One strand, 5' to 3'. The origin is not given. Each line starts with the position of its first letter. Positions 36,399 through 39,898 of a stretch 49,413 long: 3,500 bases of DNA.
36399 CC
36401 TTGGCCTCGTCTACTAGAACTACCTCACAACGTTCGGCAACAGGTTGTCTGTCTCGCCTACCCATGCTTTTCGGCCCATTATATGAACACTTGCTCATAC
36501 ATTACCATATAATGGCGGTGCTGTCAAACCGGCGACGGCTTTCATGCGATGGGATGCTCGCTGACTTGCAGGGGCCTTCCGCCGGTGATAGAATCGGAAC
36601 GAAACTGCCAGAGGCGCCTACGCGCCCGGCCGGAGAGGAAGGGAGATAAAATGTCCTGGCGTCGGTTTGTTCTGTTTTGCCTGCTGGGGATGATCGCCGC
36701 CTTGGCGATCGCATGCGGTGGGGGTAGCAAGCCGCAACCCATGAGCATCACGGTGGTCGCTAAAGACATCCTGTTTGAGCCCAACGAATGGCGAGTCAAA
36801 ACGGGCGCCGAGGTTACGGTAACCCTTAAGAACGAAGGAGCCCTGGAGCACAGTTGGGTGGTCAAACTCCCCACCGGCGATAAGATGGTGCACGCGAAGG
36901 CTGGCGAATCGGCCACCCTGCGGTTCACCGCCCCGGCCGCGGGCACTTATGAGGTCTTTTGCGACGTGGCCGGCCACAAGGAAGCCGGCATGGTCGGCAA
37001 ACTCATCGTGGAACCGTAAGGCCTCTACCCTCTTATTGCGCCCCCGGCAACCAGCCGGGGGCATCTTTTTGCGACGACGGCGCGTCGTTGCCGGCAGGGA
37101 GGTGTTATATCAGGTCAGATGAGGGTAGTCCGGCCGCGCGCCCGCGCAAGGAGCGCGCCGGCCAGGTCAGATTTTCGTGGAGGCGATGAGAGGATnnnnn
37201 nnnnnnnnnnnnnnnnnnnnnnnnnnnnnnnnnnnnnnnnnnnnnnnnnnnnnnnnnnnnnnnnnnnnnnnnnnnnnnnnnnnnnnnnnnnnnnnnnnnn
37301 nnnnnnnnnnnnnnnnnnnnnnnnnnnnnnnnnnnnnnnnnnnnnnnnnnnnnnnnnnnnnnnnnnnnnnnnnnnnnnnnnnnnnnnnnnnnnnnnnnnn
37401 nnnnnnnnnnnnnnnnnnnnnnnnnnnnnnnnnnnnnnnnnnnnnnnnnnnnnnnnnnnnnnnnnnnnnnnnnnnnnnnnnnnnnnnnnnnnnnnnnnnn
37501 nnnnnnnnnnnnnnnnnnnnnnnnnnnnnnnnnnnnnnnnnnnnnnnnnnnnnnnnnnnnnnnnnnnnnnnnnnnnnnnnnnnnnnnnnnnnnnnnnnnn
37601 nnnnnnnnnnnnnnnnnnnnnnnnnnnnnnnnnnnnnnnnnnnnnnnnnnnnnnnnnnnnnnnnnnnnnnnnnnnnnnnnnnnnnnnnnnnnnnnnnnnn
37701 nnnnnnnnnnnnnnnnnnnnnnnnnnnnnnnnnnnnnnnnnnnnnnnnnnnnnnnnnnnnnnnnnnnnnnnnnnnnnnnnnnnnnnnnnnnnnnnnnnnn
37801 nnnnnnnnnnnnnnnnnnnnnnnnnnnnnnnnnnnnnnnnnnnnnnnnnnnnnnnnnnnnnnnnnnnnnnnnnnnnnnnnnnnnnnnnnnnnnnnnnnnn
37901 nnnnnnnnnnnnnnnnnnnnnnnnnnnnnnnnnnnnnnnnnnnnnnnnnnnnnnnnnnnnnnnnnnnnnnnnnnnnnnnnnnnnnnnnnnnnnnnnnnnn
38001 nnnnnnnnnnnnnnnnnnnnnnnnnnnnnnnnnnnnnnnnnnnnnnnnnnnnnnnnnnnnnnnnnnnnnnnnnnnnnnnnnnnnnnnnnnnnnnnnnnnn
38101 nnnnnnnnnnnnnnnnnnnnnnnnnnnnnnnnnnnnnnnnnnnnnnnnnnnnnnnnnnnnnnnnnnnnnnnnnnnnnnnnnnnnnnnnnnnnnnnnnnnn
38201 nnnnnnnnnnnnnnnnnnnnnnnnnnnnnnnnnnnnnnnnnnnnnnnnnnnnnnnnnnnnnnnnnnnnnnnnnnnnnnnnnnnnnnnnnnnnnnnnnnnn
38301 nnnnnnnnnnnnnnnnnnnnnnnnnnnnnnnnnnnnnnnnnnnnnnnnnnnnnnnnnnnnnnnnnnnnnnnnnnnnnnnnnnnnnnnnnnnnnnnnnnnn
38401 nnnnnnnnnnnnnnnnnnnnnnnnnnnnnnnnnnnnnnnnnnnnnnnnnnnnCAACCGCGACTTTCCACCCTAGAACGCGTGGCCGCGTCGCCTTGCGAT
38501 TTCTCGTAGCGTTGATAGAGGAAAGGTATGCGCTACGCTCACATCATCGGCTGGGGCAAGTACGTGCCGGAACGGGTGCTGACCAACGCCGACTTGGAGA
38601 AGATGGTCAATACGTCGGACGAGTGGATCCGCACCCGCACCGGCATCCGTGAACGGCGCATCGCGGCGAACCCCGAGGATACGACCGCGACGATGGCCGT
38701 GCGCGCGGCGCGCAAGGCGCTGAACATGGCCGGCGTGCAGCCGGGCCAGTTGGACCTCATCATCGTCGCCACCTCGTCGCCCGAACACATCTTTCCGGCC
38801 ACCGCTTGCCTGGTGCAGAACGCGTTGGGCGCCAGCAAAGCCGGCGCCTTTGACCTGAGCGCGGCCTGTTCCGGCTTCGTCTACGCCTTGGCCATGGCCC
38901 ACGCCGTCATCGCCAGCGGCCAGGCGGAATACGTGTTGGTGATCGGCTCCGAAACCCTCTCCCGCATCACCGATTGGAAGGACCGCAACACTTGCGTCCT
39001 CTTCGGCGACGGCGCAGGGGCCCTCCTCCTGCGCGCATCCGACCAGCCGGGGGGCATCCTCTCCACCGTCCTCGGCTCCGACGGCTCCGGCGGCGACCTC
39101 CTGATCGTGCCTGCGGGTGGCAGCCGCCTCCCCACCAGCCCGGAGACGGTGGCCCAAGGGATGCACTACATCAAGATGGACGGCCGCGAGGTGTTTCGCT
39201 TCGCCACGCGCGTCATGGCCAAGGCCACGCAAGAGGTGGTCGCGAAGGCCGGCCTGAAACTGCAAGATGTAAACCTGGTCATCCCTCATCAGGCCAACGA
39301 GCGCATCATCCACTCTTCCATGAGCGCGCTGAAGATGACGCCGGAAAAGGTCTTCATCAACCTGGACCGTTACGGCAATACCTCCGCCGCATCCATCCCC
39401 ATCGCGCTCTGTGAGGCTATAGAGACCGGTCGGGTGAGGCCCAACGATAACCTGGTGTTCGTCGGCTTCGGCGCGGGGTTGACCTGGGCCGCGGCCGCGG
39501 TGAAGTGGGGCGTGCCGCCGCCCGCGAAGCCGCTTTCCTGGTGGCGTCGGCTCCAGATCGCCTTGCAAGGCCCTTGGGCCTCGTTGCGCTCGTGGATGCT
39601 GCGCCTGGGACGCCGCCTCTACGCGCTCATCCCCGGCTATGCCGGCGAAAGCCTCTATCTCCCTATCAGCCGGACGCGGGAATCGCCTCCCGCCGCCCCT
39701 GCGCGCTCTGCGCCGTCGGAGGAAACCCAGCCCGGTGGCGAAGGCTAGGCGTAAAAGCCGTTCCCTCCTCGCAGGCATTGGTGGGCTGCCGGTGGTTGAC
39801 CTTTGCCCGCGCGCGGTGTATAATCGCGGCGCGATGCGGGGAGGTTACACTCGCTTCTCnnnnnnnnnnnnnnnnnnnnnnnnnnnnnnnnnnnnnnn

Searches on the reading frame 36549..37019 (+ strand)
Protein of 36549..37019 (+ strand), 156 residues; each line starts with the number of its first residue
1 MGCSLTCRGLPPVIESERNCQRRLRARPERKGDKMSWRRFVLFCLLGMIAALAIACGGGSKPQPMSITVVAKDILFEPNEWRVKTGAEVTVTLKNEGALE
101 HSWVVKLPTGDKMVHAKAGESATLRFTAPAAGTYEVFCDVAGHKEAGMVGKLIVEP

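Call 56: search_protein_families(library=pfam, proteins=[window:36549-37019:+], max_evalue=0.0001)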
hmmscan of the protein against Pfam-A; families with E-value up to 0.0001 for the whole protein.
window:36549-37019:+ (156 aa): 2 families
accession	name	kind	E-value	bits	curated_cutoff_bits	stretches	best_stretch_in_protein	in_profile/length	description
PF13473.12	Cupredoxin_1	-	5.8e-13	49.2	27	1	48-154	4-104/104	Cupredoxin-like domain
PF00127.26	Copper-bind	-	9.4e-09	36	21.2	1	65-155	3-99/99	Copper binding proteins, plastocyanin/azurin family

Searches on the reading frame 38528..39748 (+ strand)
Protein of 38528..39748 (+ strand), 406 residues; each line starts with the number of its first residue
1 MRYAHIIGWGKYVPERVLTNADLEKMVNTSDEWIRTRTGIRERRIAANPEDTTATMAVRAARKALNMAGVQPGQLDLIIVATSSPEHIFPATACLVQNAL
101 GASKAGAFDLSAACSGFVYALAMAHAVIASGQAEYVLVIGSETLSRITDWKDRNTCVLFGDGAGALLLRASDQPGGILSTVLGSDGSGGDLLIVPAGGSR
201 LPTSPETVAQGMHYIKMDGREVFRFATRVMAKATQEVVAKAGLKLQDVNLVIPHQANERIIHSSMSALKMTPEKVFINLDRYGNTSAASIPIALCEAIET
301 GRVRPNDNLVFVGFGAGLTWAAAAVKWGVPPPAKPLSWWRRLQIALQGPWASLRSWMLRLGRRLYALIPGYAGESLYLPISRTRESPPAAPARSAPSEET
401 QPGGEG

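Call 57: search_protein_families(library=pfam, proteins=[window:38528-39748:+], max_evalue=0.0001)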
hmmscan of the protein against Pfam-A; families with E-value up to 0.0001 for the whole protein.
window:38528-39748:+ (406 aa): 3 families
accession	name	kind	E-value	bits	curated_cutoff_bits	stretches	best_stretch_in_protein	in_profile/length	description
PF08541.16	ACP_syn_III_C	-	1.3e-36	125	26.6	1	239-327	2-90/90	3-Oxoacyl-[acyl-carrier-protein (ACP)] synthase III C terminal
PF08545.16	ACP_syn_III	-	1.4e-33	115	24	1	108-186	1-80/80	3-Oxoacyl-[acyl-carrier-protein (ACP)] synthase III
PF00108.29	Thiolase_N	-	1.3e-06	28.5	26.4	1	52-149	22-120/260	Thiolase, N-terminal domain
